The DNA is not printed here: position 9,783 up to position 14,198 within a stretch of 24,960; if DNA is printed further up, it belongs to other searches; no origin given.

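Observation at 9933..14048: GH140 apiosidase - GH78 rhamnosidase natural fusion enzyme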

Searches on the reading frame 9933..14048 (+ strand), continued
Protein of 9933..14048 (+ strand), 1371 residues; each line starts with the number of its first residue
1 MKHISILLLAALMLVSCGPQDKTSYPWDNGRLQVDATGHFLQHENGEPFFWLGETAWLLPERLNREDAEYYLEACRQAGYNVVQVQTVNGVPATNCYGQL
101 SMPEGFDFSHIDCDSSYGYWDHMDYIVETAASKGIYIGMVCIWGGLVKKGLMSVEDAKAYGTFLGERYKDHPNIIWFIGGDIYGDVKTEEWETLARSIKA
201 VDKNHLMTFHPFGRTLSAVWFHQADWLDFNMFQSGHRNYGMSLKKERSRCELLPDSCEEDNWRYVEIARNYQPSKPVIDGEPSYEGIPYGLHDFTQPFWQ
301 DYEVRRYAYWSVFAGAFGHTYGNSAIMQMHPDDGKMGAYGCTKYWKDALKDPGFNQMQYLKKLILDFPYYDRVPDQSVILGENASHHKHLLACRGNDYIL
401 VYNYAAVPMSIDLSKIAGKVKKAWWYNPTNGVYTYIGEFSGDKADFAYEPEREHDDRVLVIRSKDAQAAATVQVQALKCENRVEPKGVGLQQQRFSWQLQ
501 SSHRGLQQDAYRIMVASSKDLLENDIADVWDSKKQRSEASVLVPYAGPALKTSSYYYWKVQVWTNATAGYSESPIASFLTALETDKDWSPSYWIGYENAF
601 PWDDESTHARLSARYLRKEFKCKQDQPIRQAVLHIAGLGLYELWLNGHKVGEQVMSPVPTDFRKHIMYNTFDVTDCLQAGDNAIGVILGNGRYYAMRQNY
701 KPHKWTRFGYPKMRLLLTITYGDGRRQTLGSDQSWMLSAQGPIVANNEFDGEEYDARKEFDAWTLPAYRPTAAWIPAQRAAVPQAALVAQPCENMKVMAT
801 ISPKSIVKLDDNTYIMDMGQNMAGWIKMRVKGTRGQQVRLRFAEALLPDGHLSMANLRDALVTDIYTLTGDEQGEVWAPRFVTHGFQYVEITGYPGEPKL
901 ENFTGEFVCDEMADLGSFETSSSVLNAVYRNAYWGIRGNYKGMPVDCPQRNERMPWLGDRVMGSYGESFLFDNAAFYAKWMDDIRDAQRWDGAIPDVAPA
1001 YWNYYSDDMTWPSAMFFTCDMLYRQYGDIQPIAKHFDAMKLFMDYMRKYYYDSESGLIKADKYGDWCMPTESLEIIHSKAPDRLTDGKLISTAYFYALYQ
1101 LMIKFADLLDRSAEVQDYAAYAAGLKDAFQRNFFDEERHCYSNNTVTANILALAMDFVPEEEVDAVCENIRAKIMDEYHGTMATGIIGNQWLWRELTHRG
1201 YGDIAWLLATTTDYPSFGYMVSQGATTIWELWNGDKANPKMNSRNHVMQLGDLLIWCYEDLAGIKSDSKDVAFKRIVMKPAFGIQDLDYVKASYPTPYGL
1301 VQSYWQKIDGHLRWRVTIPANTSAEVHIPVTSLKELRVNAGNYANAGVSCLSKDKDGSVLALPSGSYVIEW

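Call 35: search_protein_families(library=ncbifam, proteins=[L013:11408-15286:+, L013:9914-11383:+], max_evalue=1e-10)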
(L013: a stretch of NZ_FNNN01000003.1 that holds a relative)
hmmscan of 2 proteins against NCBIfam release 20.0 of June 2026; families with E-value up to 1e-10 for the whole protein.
L013:11408-15286:+ (1292 aa): 2 families
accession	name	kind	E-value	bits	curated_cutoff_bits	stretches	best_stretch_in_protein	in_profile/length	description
NF041573.1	rhamnosid_Stmyc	equivalog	5.5e-170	567.4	1720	2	163-903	298-1006/1028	alpha-L-rhamnosidase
NF041572.1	rhamnosid_Flavobac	equivalog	1.6e-151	506.4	1800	1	21-897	18-908/946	alpha-L-rhamnosidase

L013:9914-11383:+ (489 aa): 0 families

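Call 38: list_cluster_members(proteins=[window:9933-14048:+, P0001, P0002, P0003, P0004, P0007])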
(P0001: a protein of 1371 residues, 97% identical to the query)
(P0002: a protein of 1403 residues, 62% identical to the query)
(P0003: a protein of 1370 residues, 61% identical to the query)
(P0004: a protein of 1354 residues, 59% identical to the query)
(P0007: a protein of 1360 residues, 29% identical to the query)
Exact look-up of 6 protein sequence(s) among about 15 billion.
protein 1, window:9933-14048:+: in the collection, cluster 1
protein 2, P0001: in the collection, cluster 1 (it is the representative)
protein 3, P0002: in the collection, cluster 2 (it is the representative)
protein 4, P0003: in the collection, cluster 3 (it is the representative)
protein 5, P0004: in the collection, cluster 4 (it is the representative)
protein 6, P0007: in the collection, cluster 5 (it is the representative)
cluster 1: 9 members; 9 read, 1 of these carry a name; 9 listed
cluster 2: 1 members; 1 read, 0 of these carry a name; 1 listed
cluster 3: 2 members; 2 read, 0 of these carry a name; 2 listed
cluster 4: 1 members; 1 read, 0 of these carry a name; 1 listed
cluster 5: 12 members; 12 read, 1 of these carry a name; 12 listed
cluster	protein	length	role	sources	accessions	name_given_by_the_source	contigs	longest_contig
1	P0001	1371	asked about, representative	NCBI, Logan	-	-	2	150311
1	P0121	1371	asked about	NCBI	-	-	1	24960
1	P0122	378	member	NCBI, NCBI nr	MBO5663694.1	MAG: glycoside hydrolase family 140 protein, partial [Bacteroidales bacterium] | glycoside hydrolase family 140 protein [Bacteroidales bacterium]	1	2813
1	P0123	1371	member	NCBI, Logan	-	-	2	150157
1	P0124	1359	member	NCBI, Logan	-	-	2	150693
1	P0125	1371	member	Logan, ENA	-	-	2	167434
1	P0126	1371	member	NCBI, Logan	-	-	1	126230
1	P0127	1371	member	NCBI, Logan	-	-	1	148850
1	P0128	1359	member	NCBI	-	-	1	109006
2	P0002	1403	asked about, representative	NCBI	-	-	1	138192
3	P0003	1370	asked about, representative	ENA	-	-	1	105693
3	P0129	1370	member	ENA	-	-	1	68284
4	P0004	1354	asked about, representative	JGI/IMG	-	-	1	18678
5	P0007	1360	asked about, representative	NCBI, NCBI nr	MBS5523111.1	MAG: family 78 glycoside hydrolase catalytic domain [Clostridiales bacterium] | family 78 glycoside hydrolase catalytic domain [Clostridiales bacterium]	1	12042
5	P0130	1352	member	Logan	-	-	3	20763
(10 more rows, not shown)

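Call 39: find_encoding_contigs(protein=P0009, flank=8000, max_places=2)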
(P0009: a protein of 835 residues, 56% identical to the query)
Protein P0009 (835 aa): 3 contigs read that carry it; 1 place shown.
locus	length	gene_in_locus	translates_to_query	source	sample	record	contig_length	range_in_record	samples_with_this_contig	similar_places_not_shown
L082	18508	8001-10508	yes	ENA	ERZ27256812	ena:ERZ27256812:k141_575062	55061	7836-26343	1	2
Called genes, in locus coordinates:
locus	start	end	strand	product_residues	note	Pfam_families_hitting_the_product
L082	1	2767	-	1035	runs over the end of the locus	PF00580:UvrD-helicase, PF13245:AAA_19 (faint), PF13361:UvrD_C, PF13538:UvrD_C_2 (faint)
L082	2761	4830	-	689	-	PF18939:DUF5686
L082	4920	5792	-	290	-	PF00140:Sigma70_r1_2, PF04542:Sigma70_r2, PF04539:Sigma70_r3, PF04545:Sigma70_r4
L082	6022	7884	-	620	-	PF02837:Glyco_hydro_2_N, PF22666:Glyco_hydro_2_N2 (weak), PF00703:Glyco_hydro_2 (weak), PF02836:Glyco_hydro_2_C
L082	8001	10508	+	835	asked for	PF13204:Apiosidase, PF12904:Collagen_bind_2, PF13088:BNR_2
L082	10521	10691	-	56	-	-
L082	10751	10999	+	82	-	-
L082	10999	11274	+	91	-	PF05016:ParE_toxin (weak), PF06769:YoeB_toxin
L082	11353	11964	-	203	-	PF13508:Acetyltransf_7 (weak)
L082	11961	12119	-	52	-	-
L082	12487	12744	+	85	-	-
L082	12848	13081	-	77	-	-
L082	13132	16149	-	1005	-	PF00270:DEAD (weak), PF04851:ResIII, PF19778:RE_endonuc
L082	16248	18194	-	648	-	PF01555:N6_N4_Mtase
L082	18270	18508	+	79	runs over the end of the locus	-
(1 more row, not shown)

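Call 40: find_encoding_contigs(protein=P0007, flank=8000, max_places=2)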
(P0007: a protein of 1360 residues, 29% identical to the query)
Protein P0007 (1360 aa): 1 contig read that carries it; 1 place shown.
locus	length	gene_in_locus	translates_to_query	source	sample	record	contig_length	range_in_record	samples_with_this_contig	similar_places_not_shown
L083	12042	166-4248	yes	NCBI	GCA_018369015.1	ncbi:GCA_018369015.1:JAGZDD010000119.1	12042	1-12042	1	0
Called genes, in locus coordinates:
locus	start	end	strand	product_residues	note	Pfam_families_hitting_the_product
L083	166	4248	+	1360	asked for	PF25788:Ig_Rha78A_N, PF08531:Bac_rhamnosid_N, PF05592:Bac_rhamnosid, PF17389:Bac_rhamnosid6H, PF22422:MGH1-like_GH (faint), PF17390:Bac_rhamnosid_C, PF13204:Apiosidase, PF12904:Collagen_bind_2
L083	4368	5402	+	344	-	PF22847:Glyco_hydro_43_rel (faint), PF00251:Glyco_hydro_32N (faint), PF04616:Glyco_hydro_43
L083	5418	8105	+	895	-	-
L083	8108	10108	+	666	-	PF02449:Glyco_hydro_42, PF08532:Glyco_hydro_42M, PF08533:Glyco_hydro_42C (weak)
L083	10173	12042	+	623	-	PF02449:Glyco_hydro_42, PF08532:Glyco_hydro_42M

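Call 58: search_solved_structures(query=L047:19902-22106:+, max_evalue=0.00001)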
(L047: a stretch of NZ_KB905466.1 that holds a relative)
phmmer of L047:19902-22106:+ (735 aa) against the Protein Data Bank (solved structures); distinct sequences matched with E-value up to 0.00001: 5.
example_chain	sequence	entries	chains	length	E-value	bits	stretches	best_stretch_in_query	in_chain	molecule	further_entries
3cih_A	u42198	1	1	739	0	1273.9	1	23-735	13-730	Putative alpha-rhamnosidase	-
2okx_A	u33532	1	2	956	1.6e-52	181.9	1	276-679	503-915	Rhamnosidase B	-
4xhc_A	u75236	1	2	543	2.9e-30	108.3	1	196-640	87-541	Alpha-L-rhamnosidase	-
8hmm_A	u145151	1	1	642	6e-14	54.3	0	334-444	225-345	Bac_rhamnosid6H domain-containing protein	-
8iwd_A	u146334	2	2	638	7.2e-12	47.5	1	334-676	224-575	Alpha-L-rhamnosidase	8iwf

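Call 60: search_protein_families(library=ncbifam, proteins=[L047:19902-22106:+, L013:22731-24113:-], max_evalue=1e-10)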
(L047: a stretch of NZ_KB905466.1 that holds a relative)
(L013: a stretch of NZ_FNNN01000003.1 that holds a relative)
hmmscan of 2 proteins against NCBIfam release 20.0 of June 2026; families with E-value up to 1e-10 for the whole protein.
L047:19902-22106:+ (735 aa): 0 families

L013:22731-24113:- (461 aa): 2 families
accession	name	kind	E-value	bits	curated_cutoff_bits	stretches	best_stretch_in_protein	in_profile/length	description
NF041573.1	rhamnosid_Stmyc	equivalog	1.7e-50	171.8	1720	1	2-455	580-1002/1028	alpha-L-rhamnosidase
NF041572.1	rhamnosid_Flavobac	equivalog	1e-49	169.5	1800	1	5-445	469-901/946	alpha-L-rhamnosidase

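Call 65: find_encoding_contigs(protein=P0005, flank=8000, max_places=2)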
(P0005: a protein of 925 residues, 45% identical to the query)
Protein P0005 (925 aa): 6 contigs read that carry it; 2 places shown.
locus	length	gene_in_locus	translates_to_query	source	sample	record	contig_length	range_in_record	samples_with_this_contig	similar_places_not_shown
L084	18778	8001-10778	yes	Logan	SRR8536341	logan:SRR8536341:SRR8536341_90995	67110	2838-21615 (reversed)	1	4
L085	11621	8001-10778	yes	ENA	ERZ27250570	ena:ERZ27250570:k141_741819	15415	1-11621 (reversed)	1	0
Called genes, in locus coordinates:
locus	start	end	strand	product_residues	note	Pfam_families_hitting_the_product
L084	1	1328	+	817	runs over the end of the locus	PF17389:Bac_rhamnosid6H (weak), PF17390:Bac_rhamnosid_C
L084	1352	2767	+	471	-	PF04909:Amidohydro_2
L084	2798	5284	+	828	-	PF03781:FGE-sulfatase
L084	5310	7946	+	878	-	-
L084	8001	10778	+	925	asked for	PF25788:Ig_Rha78A_N, PF08531:Bac_rhamnosid_N, PF05592:Bac_rhamnosid, PF17389:Bac_rhamnosid6H, PF17390:Bac_rhamnosid_C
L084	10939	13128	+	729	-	PF18962:Por_Secre_tail (weak)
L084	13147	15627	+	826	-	PF00801:PKD (weak), PF18911:PKD_4 (weak)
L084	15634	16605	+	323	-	PF04616:Glyco_hydro_43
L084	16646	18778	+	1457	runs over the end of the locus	PF12708:Pect-lyase_RHGA_epim (weak), PF18962:Por_Secre_tail (weak)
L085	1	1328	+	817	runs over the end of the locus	PF17389:Bac_rhamnosid6H (weak), PF17390:Bac_rhamnosid_C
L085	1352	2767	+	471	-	PF04909:Amidohydro_2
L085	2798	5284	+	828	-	PF03781:FGE-sulfatase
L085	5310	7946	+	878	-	-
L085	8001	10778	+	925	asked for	PF25788:Ig_Rha78A_N, PF08531:Bac_rhamnosid_N, PF05592:Bac_rhamnosid, PF17389:Bac_rhamnosid6H, PF17390:Bac_rhamnosid_C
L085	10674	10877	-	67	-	-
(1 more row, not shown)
